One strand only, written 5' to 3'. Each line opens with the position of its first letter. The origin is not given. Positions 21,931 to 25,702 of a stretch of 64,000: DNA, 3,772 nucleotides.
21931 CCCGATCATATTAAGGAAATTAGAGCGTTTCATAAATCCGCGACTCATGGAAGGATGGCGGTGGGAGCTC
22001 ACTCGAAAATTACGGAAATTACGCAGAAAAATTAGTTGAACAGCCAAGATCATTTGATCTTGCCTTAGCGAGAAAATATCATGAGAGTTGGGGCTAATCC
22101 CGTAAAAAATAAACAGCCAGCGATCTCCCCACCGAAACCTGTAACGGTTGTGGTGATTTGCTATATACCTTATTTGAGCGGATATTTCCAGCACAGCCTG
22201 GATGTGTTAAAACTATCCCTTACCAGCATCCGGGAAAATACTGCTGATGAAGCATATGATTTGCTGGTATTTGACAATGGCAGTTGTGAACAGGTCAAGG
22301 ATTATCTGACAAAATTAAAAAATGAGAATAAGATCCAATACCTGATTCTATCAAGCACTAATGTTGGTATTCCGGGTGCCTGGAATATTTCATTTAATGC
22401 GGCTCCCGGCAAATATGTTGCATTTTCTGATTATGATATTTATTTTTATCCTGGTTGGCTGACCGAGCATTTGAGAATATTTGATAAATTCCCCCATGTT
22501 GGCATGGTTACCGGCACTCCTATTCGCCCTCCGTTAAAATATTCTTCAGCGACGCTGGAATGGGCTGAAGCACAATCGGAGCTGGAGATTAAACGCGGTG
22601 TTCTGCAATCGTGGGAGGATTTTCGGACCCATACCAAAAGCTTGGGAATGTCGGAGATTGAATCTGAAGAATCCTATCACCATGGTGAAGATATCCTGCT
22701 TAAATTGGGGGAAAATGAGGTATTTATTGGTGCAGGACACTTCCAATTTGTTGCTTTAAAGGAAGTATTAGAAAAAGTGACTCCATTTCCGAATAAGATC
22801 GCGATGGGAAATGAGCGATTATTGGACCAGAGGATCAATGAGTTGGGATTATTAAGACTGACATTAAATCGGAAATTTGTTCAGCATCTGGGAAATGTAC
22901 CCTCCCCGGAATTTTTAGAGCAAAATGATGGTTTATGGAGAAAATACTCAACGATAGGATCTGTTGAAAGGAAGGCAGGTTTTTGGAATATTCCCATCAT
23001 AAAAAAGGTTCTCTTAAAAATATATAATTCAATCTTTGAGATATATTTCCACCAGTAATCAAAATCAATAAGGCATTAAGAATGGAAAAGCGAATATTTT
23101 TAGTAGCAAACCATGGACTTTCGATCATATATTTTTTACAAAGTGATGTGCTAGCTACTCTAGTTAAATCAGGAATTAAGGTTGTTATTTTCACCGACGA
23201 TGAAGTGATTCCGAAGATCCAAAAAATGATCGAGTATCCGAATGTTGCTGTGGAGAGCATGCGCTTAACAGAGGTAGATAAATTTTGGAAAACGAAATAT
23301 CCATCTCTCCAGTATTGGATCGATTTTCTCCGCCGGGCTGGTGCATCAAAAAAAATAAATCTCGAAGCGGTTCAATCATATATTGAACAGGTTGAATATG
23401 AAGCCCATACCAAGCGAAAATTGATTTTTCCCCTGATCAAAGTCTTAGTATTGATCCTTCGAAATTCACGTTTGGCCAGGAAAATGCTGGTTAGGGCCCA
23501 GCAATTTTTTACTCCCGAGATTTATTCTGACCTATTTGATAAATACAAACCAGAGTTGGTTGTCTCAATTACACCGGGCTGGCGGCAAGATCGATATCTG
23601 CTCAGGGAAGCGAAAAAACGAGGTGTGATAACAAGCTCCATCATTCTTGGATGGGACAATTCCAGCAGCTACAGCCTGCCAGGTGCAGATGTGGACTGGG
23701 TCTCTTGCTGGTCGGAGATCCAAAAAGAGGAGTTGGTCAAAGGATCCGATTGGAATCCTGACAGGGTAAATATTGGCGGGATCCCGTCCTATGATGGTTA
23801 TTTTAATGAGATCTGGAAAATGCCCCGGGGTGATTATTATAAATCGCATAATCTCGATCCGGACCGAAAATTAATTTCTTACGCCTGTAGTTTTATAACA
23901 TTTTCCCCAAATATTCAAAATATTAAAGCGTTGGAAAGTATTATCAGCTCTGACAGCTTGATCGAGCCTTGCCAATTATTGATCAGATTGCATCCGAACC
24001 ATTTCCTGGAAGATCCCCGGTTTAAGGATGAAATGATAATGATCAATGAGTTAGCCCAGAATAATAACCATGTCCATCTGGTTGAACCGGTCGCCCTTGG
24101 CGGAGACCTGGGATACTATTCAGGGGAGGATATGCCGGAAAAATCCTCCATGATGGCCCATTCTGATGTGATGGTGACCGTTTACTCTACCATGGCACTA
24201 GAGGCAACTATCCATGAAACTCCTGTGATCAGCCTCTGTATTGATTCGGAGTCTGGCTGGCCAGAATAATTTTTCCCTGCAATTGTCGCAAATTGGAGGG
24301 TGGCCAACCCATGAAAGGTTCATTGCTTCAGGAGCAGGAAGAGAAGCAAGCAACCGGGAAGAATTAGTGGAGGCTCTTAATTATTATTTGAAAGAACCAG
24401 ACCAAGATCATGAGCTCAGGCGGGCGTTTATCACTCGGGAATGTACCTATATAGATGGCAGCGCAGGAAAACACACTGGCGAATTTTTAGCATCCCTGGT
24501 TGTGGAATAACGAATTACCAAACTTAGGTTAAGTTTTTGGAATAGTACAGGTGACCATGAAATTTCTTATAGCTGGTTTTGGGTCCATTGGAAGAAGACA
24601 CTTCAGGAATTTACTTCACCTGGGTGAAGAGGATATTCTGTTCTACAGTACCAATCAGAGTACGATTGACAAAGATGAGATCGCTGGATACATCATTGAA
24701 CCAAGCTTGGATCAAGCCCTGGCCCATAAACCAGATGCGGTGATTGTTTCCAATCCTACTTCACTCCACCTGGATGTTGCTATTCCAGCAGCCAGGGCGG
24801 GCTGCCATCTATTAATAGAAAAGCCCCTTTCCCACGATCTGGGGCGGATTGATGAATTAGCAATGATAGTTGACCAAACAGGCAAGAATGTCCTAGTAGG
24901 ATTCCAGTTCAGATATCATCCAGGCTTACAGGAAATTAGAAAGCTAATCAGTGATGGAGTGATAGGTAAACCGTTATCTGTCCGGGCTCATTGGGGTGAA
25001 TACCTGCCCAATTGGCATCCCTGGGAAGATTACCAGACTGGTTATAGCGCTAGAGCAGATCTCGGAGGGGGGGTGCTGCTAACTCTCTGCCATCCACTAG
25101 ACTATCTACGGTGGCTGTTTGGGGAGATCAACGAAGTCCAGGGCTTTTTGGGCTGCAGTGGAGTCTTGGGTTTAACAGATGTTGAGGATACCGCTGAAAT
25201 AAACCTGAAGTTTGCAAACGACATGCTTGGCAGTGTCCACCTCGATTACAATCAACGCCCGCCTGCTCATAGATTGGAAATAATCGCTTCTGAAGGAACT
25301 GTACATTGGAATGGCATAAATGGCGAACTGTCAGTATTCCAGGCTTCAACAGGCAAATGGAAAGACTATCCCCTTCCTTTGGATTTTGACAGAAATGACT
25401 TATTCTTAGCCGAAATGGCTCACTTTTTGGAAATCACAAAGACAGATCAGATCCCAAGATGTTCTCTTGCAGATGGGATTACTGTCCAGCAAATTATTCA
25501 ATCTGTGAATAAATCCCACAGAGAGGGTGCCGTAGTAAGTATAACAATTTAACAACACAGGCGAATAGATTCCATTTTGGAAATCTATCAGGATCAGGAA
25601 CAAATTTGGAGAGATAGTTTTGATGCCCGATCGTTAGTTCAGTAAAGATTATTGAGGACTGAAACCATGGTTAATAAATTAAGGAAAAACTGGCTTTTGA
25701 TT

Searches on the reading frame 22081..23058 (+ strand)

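Call 7: search_protein_families(library=pfam, proteins=[window:22081-23058:+], max_evalue=0.01)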
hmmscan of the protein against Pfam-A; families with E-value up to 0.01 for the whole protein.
window:22081-23058:+ (325 aa): 2 families
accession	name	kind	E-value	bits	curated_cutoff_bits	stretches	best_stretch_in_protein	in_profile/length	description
PF00535.33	Glycos_transf_2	-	1.6e-12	48.1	23.3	1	41-148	11-117/168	Glycosyl transferase family 2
PF10111.15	Glyco_tranf_2_2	-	0.0019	18.2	27.3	1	55-133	26-105/276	Glycosyltransferase like family 2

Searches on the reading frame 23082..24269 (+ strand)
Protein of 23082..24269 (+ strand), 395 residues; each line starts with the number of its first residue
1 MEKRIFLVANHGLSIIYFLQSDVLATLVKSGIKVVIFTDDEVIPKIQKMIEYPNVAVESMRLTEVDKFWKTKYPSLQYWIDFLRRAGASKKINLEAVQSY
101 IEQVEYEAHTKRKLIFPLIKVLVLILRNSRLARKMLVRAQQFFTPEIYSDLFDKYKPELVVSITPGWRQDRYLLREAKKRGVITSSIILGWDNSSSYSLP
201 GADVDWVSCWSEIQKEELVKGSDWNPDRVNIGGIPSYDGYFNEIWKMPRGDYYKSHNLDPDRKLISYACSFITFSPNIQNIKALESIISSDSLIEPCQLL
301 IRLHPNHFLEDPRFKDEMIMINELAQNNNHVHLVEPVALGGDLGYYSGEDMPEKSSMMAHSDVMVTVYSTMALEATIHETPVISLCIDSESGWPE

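Call 7: search_protein_families(library=pfam, proteins=[window:23082-24269:+], max_evalue=0.01)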
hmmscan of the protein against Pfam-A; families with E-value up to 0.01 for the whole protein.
window:23082-24269:+ (395 aa): 0 families

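Call 65: search_protein_families(library=ncbifam, max_evalue=0.00001, proteins=[window:23082-24269:+])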
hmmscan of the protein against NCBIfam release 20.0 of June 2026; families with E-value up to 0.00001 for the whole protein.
window:23082-24269:+ (395 aa): 1 family
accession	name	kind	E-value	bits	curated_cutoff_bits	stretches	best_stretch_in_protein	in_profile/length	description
NF046086.1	BFO_1060_trans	domain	7e-09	35.3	200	1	149-271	40-170/365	BFO_1060 family glycosyltransferase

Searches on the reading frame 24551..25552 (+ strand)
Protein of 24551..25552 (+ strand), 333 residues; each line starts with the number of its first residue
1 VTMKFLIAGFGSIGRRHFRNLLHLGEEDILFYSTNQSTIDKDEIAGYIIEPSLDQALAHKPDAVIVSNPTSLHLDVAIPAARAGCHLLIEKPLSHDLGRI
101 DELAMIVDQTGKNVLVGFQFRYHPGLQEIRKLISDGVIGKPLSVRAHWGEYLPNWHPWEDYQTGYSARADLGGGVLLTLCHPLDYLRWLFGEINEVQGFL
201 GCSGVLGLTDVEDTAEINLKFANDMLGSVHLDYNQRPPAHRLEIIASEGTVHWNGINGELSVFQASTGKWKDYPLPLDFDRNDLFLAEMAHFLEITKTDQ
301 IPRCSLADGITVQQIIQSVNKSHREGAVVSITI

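Call 7: search_protein_families(library=pfam, proteins=[window:24551-25552:+], max_evalue=0.01)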
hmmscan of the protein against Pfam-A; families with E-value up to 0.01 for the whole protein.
window:24551-25552:+ (333 aa): 3 families
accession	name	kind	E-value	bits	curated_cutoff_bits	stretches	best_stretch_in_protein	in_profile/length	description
PF22725.1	GFO_IDH_MocA_C3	-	1.9e-23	83.2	27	1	127-251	2-123/124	GFO/IDH/MocA C-terminal domain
PF02894.22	GFO_IDH_MocA_C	-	1.5e-18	67.9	22.9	1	130-330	1-217/218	Oxidoreductase family, C-terminal alpha/beta domain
PF01408.29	GFO_IDH_MocA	-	1.6e-14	55.1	24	1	4-118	2-120/120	Oxidoreductase family, NAD-binding Rossmann fold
